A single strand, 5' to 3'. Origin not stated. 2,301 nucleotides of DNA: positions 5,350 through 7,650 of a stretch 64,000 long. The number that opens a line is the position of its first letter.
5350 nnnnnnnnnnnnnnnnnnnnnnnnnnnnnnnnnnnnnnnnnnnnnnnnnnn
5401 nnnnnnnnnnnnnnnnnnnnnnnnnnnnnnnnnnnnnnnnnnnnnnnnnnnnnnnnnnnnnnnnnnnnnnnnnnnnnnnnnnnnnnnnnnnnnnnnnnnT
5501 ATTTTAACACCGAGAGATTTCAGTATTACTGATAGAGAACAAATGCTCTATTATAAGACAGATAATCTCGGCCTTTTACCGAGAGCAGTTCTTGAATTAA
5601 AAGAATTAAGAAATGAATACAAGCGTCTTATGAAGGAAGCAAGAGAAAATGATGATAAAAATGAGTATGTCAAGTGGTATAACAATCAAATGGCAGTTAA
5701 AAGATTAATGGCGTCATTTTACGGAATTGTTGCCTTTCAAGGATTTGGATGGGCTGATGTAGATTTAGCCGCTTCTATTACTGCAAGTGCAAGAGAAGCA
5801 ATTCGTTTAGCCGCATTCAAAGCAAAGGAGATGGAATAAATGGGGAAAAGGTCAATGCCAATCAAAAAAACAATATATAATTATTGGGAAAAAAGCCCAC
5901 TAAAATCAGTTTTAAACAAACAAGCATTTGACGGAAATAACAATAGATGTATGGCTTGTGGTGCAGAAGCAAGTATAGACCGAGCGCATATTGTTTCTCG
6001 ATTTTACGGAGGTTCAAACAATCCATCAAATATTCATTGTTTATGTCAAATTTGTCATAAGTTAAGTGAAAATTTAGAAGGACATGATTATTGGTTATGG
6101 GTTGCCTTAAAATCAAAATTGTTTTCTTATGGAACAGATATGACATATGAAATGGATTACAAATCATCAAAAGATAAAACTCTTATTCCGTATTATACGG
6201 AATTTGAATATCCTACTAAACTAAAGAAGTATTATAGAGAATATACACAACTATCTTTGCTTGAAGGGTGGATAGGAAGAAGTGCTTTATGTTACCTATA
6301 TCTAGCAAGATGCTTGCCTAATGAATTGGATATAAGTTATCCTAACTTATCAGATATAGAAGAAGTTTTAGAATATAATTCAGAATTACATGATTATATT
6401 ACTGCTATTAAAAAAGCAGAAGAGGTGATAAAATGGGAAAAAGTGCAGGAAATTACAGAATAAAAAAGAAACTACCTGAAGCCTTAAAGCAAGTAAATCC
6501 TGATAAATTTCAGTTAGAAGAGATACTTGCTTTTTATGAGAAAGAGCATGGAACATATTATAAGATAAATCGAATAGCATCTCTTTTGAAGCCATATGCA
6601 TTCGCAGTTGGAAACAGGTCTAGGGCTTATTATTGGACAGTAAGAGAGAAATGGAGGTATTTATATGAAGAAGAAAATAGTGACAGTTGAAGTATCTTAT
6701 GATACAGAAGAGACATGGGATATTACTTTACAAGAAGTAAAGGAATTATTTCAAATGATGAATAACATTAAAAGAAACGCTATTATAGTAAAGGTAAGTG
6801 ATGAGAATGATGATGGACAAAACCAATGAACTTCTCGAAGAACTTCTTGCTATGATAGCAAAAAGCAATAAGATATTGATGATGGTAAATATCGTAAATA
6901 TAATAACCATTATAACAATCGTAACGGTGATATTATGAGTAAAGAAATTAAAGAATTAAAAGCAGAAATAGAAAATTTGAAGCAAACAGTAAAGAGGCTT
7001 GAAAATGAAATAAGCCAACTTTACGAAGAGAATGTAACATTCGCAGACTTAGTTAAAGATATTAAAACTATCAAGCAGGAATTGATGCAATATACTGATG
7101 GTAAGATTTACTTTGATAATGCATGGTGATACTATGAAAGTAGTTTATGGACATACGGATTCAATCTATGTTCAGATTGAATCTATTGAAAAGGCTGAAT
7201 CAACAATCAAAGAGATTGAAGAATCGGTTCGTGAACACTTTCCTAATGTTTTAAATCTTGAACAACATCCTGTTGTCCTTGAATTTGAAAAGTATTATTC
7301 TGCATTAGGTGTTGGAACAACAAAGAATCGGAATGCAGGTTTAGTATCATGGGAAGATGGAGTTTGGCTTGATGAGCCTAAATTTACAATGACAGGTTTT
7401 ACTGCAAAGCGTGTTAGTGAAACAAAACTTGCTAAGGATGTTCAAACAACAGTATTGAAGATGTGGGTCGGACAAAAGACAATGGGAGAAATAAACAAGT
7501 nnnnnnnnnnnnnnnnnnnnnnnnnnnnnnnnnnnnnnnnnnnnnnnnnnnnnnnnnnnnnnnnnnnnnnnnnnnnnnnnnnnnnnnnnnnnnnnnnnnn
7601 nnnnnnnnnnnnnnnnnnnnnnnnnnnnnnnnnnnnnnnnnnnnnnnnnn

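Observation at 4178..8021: Family-B DNA polymerase split just before motif C by a 1.3-kb HNH cassette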

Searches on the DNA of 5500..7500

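Call 7: search_rna_families(source=window, start=5500, end=7500, threshold=evalue, max_evalue=10)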
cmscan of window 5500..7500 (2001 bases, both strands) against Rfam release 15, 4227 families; matches with E-value up to 10: 5.
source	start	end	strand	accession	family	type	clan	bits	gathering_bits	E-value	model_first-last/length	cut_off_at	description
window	6790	6885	+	RF01871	MALAT1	Gene; lncRNA;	-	23.5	70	3.1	1-95/95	no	Metastasis associated lung adenocarcinoma transcript 1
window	6055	6143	+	RF00537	snoMe28S-Am2634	Gene; snRNA; snoRNA; CD-box;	-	21.7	50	1.7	1-97/97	no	Small nucleolar RNA Me28S-Am2634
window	6750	6775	+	RF01585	snoR07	Gene; snRNA; snoRNA; CD-box;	-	19.6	44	9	1-88/88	no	small nucleolar RNA snoR07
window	6335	6403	+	RF02077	STnc220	Gene; sRNA;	-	18.3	60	8.6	1-79/79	no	Salmonella enterica sRNA STnc220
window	6449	6534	-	RF02694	RalA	Gene; sRNA;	-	13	170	9.8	1-179/179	no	RalR antitoxin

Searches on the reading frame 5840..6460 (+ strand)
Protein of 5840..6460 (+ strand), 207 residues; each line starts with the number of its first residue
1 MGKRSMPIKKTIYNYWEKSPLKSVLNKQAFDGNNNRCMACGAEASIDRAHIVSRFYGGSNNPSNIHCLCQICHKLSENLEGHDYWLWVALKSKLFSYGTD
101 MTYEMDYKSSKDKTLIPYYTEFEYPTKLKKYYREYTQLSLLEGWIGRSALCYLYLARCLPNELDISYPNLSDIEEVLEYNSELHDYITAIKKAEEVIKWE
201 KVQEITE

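Call 3: search_protein_families(library=pfam, proteins=[window:5840-6460:+], max_evalue=0.1)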
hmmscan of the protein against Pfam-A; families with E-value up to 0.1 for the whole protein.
window:5840-6460:+ (207 aa): 4 families
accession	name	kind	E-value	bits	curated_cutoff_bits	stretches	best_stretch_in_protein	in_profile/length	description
PF14279.12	HNH_5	-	8.1e-06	26.1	27.5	1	37-74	1-41/56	HNH endonuclease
PF01844.29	HNH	-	0.00037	21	21.4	1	37-75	1-43/47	HNH endonuclease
PF13391.12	HNH_2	-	0.011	16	21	1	37-75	1-57/66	HNH endonuclease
PF23108.1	Zf-C2H2_ZNF451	-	0.077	13.3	29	0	36-74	2-41/57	Two consecutive Zinc fingers C2H2 type, ZNF451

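Call 4: search_protein_families(library=phrogs, proteins=[window:5840-6460:+], max_evalue=0.1)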
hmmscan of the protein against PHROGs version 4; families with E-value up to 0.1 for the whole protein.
window:5840-6460:+ (207 aa): 26 families (the best 25 are shown)
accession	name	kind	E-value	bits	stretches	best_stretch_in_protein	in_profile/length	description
phrog_2214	-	DNA, RNA and nucleotide metabolism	7.9e-08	32.8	1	15-85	174-245/429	HNH endonuclease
phrog_7370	-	DNA, RNA and nucleotide metabolism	1.2e-07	32.7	1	32-77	39-84/115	HNH endonuclease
phrog_7785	-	DNA, RNA and nucleotide metabolism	1.1e-06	29.7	1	34-74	70-109/147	HNH endonuclease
phrog_589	-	DNA, RNA and nucleotide metabolism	2.1e-06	28.6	1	30-82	87-144/179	HNH endonuclease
phrog_144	-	DNA, RNA and nucleotide metabolism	3.5e-06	27.8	1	22-114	72-169/175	HNH endonuclease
phrog_740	-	DNA, RNA and nucleotide metabolism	2.5e-05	24.4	1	28-77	32-85/332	HNH endonuclease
phrog_6050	-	DNA, RNA and nucleotide metabolism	2.6e-05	24.2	1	28-80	305-361/402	HNH endonuclease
phrog_119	-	DNA, RNA and nucleotide metabolism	3.9e-05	23.6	1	21-132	191-310/443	HNH endonuclease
phrog_22514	-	DNA, RNA and nucleotide metabolism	0.0005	21.2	1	31-121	63-148/187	HNH endonuclease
phrog_5956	-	DNA, RNA and nucleotide metabolism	0.00062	20.4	1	22-78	47-109/138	HNH endonuclease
phrog_333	-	DNA, RNA and nucleotide metabolism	0.00071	20.8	1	27-74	26-76/138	HNH endonuclease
phrog_32453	-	DNA, RNA and nucleotide metabolism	0.0008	20.6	1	35-89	73-127/175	HNH endonuclease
phrog_5718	-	DNA, RNA and nucleotide metabolism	0.0013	18.8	1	27-80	121-177/394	HNH endonuclease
phrog_16726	-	DNA, RNA and nucleotide metabolism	0.0018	19.1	1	12-84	74-148/308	HNH endonuclease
phrog_1271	-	DNA, RNA and nucleotide metabolism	0.0023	18.4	1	33-81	265-320/361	HNH endonuclease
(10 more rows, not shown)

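Call 28: find_related_loci(query=window:5840-6460:+, collection=viral_contigs, flank=3000)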
Query window:5840-6460:+ (207 aa) in viral_contigs; peptide patterns used: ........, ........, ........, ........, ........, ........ (x = any residue, [..] = any of these).
8 stretches matched a pattern; 3 encode a relative of the query (tblastn E <= 1e-3); 3 distinct loci.
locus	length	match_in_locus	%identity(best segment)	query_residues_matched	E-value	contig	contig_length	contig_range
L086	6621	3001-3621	96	1-207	2e-138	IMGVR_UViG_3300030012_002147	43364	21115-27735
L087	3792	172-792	95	1-207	7e-138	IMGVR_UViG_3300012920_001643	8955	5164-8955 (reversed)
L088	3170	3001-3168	93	1-56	1e-32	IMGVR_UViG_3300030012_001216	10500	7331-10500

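Call 30: find_homologous_proteins(query=window:5840-6460:+, max_evalue=0.001)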
Query window:5840-6460:+ (207 aa): 20 proteins with E <= 0.001 among 86 candidates.
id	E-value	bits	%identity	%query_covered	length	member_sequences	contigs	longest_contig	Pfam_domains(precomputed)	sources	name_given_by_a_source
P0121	7.0e-133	459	95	100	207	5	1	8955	-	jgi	-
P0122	7.4e-103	361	81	93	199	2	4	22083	PF14279.13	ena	-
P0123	2.8e-102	359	80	93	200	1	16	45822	-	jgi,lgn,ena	-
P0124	1.2e-81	291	67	95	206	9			-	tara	tara:strand:- start:537 stop:1157 length:621 start_codon:yes stop_codon:yes gene_type:complete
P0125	2.5e-75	271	67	86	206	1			-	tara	tara:strand:+ start:46 stop:666 length:621 start_codon:yes stop_codon:yes gene_type:complete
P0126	1.9e-74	268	67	86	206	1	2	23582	-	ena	-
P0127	3.0e-74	267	67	86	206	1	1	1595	-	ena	-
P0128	4.5e-73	263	66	86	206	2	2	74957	-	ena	-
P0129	6.5e-73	263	62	95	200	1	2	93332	-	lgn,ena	-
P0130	9.1e-73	262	61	89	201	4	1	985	-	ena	-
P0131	1.6e-70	255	64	86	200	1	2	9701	-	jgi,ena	-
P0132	2.9e-70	254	61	80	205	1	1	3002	-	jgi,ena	-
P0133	2.2e-69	251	64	86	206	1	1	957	-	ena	-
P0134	1.3e-68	249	61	90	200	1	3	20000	-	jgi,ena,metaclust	metaclust:\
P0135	2.0e-68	248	61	91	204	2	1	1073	-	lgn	-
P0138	9.7e-65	236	55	91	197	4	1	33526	-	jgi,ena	-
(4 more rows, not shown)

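Call 31: find_encoding_contigs(protein=P0123, flank=3500, max_places=2)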
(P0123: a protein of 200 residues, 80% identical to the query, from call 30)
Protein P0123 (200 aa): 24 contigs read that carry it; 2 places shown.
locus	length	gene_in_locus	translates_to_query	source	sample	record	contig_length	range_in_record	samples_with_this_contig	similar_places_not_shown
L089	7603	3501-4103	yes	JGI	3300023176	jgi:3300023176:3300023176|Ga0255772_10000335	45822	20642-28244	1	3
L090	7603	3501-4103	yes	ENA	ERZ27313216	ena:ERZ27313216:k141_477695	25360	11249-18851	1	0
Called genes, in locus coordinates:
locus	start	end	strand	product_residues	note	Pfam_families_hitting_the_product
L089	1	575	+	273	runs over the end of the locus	-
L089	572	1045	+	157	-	-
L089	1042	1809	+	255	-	-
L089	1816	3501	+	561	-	PF03104:DNA_pol_B_exo1 (weak), PF00136:DNA_pol_B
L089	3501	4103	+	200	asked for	-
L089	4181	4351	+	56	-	-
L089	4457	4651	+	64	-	-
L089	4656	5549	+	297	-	PF00136:DNA_pol_B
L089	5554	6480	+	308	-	PF12705:PDDEXK_1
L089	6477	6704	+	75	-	-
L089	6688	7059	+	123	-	-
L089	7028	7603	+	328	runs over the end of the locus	-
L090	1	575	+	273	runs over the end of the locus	-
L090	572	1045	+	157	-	-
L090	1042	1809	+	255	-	-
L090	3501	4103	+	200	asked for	-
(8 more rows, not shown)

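Call 32: find_encoding_contigs(protein=P0129, flank=3500, max_places=2)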
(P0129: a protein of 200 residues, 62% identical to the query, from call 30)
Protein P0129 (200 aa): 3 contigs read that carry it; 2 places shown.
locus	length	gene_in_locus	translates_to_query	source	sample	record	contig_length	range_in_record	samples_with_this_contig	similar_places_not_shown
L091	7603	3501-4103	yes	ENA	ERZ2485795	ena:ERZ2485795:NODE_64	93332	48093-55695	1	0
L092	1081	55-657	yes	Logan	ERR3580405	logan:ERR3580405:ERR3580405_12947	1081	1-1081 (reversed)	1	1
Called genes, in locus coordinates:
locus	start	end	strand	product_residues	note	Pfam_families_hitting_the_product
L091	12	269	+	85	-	-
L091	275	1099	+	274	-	-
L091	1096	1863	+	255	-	-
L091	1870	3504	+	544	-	PF03104:DNA_pol_B_exo1 (weak), PF00136:DNA_pol_B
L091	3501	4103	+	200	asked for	-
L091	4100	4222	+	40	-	-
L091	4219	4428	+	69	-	-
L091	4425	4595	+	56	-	-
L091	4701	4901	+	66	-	-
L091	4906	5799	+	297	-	PF00136:DNA_pol_B (weak)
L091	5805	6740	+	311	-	PF12705:PDDEXK_1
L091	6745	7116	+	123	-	-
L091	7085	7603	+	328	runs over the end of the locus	-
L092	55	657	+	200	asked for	-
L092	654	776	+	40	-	-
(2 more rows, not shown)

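Call 33: find_encoding_contigs(protein=P0128, flank=3500, max_places=2)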
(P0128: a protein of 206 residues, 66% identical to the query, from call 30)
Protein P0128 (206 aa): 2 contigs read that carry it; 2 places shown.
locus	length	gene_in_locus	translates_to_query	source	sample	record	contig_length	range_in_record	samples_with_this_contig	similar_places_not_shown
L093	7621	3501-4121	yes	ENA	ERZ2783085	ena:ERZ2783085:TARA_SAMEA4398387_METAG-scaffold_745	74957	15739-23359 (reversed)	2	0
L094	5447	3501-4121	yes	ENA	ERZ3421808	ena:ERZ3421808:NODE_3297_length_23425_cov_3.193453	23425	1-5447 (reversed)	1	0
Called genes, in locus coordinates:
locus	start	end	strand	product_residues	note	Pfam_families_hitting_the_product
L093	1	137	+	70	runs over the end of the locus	-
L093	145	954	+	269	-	-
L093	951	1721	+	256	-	-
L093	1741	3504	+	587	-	PF03104:DNA_pol_B_exo1 (weak), PF00136:DNA_pol_B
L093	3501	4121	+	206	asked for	-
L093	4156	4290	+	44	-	-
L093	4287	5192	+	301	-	PF00136:DNA_pol_B (weak)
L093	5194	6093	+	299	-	PF12705:PDDEXK_1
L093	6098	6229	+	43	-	-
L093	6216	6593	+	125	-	-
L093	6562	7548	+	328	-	-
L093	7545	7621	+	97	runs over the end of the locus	-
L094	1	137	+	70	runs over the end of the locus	-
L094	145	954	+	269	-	-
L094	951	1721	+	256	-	-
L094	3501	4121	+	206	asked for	-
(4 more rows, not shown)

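Call 34: find_encoding_contigs(protein=P0138, flank=3500, max_places=2)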
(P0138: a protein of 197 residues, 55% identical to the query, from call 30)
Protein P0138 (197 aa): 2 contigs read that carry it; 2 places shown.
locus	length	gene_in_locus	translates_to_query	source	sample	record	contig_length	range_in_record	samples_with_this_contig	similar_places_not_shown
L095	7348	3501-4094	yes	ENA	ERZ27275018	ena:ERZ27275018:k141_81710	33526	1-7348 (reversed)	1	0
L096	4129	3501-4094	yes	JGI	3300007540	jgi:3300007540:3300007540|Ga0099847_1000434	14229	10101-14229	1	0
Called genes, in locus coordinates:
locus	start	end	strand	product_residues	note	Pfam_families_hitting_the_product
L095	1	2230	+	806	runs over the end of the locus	PF03104:DNA_pol_B_exo1 (weak), PF00136:DNA_pol_B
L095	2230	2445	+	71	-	-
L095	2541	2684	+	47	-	-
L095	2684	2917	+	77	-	-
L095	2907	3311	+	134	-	-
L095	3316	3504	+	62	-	-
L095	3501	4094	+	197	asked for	-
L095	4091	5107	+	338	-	PF12705:PDDEXK_1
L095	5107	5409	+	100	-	-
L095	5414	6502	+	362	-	-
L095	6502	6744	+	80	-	-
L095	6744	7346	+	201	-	?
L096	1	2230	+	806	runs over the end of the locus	PF03104:DNA_pol_B_exo1 (weak), PF00136:DNA_pol_B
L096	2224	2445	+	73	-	-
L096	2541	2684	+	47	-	-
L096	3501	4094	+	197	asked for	-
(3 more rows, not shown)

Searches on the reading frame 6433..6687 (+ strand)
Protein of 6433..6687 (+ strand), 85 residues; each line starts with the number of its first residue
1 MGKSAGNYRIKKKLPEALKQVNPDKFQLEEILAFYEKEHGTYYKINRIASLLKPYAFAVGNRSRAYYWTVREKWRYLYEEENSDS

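Call 3: search_protein_families(library=pfam, proteins=[window:6433-6687:+], max_evalue=0.1)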
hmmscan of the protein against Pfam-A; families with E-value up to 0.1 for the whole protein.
window:6433-6687:+ (85 aa): 0 families

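Call 4: search_protein_families(library=phrogs, proteins=[window:6433-6687:+], max_evalue=0.1)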
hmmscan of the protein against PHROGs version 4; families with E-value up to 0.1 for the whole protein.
window:6433-6687:+ (85 aa): 1 family
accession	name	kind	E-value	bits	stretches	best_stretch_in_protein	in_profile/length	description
phrog_16434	-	unknown function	0.059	14.1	1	50-73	44-67/73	-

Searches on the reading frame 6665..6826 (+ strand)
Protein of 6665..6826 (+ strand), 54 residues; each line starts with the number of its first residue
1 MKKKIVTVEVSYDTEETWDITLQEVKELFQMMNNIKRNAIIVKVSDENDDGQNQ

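Call 3: search_protein_families(library=pfam, proteins=[window:6665-6826:+], max_evalue=0.1)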
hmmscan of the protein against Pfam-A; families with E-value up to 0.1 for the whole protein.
window:6665-6826:+ (54 aa): 1 family
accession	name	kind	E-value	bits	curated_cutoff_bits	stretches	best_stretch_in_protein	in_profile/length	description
PF12166.14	Piezo_cap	-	0.037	14.1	26.9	1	2-42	31-72/298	Piezo non-specific cation channel, cap domain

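Call 4: search_protein_families(library=phrogs, proteins=[window:6665-6826:+], max_evalue=0.1)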
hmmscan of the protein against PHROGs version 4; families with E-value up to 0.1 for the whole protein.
window:6665-6826:+ (54 aa): 0 families

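Call 68: predict_structure(alignment_id=A2)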
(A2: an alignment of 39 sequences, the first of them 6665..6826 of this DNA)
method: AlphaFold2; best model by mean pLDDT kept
length: 54 residues; sequences in the alignment: 39
mean_pLDDT: 76.7   pTM: 0.55
mean pLDDT of the five models: 76.7, 74.6, 71.9, 69.6, 64.7
residues with pLDDT >= 90: 3; 70-90: 40; 50-70: 5; < 50: 6
segments of 3 or more residues with pLDDT < 50: 50-54
pLDDT, mean of each block of 10 residues (from residue 1): 80 88 88 79 62 43
secondary structure, 60 per line:
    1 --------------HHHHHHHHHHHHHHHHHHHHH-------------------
elements in order: H15-35

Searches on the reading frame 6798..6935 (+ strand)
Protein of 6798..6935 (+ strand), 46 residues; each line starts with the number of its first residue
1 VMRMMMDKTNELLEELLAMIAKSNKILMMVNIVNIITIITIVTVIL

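Call 3: search_protein_families(library=pfam, proteins=[window:6798-6935:+], max_evalue=0.1)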
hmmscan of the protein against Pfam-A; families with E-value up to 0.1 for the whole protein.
window:6798-6935:+ (46 aa): 1 family
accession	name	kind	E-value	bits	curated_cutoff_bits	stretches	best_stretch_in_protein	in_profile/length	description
PF00523.23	Fusion_gly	-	0.012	14.4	29.8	1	5-46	437-478/487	Fusion glycoprotein F0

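Call 4: search_protein_families(library=phrogs, proteins=[window:6798-6935:+], max_evalue=0.1)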
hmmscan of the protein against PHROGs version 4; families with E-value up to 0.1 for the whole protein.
window:6798-6935:+ (46 aa): 0 families

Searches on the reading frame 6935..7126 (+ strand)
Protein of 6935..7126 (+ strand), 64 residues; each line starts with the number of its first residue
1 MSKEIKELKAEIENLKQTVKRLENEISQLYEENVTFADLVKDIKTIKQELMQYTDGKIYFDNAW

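Call 3: search_protein_families(library=pfam, proteins=[window:6935-7126:+], max_evalue=0.1)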
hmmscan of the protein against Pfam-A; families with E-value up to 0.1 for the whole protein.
window:6935-7126:+ (64 aa): 71 families (the best 25 are shown)
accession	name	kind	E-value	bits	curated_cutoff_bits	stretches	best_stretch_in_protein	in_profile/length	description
PF16326.10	ABC_tran_CTD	-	8.9e-05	23.1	32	1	3-54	8-61/69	ABC transporter C-terminal domain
PF12325.13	TMF_TATA_bd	-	0.00014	22.4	29.1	1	2-52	18-75/115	TATA element modulatory factor 1 TATA binding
PF02403.27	Seryl_tRNA_N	-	0.00017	22.2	28.2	1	2-53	35-86/108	Seryl-tRNA synthetase N-terminal domain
PF16740.10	SKA2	-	0.00029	21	30.1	1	16-50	19-54/110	Spindle and kinetochore-associated protein 2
PF25450.1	Rab11-FIP3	-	0.0014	19.4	31.9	1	2-52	46-96/125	Rab11-FIP3-like domain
PF17675.6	APG6_N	-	0.0022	18.9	45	1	3-50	46-93/132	Apg6 coiled-coil region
PF16378.10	DUF4988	-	0.0022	18.2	30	1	8-60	1-54/183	Domain of unknown function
PF04977.20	DivIC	-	0.0025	18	28.9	1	3-31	24-53/80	Septum formation initiator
PF08700.17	VPS51_Exo84_N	-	0.0028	18.1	24.2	1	2-30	57-85/87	Vps51/EXO84/COG1 N-terminal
PF00170.26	bZIP_1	-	0.003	18.1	27.6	1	9-46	25-62/64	bZIP transcription factor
PF13851.11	GAS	-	0.0031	17.4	32.3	1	3-36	99-132/200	Growth-arrest specific micro-tubule binding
PF25600.1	TRIM_CC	-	0.0033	17.7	30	1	5-53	1-50/142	TRIM protein coiled-coil region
PF01166.23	TSC22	-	0.0036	17.9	30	1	10-36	14-40/57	TSC-22/dip/bun family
PF07558.16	Shugoshin_N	-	0.0042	17.3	30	1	15-34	19-38/45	Shugoshin N-terminal coiled-coil region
PF15294.11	Leu_zip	-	0.0048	16.9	28.2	1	2-52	132-182/275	Leucine zipper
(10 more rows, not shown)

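Call 4: search_protein_families(library=phrogs, proteins=[window:6935-7126:+], max_evalue=0.1)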
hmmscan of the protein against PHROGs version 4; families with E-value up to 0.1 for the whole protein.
window:6935-7126:+ (64 aa): 50 families (the best 25 are shown)
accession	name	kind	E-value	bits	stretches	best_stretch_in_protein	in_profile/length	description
phrog_16395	-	unknown function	0.00029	22.1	1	18-63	12-58/116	-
phrog_8369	-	other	0.0014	19.7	1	1-52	62-110/192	hol-like chemotaxis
phrog_12360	-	unknown function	0.0024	18.8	1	9-61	82-134/135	-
phrog_8488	-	unknown function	0.0047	17.9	1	1-48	18-65/119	-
phrog_12106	-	unknown function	0.0054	17.6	1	2-52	6-55/65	-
phrog_739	-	lysis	0.0056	17.9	1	2-52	26-87/122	Rz-like spanin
phrog_2658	-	other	0.0081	17.4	1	2-35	86-119/126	hol-like chemotaxis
phrog_1397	-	unknown function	0.0087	17.3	1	4-43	55-94/116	-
phrog_77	-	DNA, RNA and nucleotide metabolism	0.0096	15.4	1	3-50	470-514/967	SbcC-like subunit of palindrome specific endonuclease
phrog_8749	-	unknown function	0.014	16.3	1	5-49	80-124/134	-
phrog_1733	-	unknown function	0.014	15.7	1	3-35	125-157/305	-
phrog_937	-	other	0.016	16.5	1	2-47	3-53/115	hemolysin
phrog_3671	-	unknown function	0.016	16.4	1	3-32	50-79/87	-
phrog_5620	-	unknown function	0.017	16.1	1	3-33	26-59/60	-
phrog_1193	-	other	0.017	16.1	1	2-45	5-48/76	hemolysin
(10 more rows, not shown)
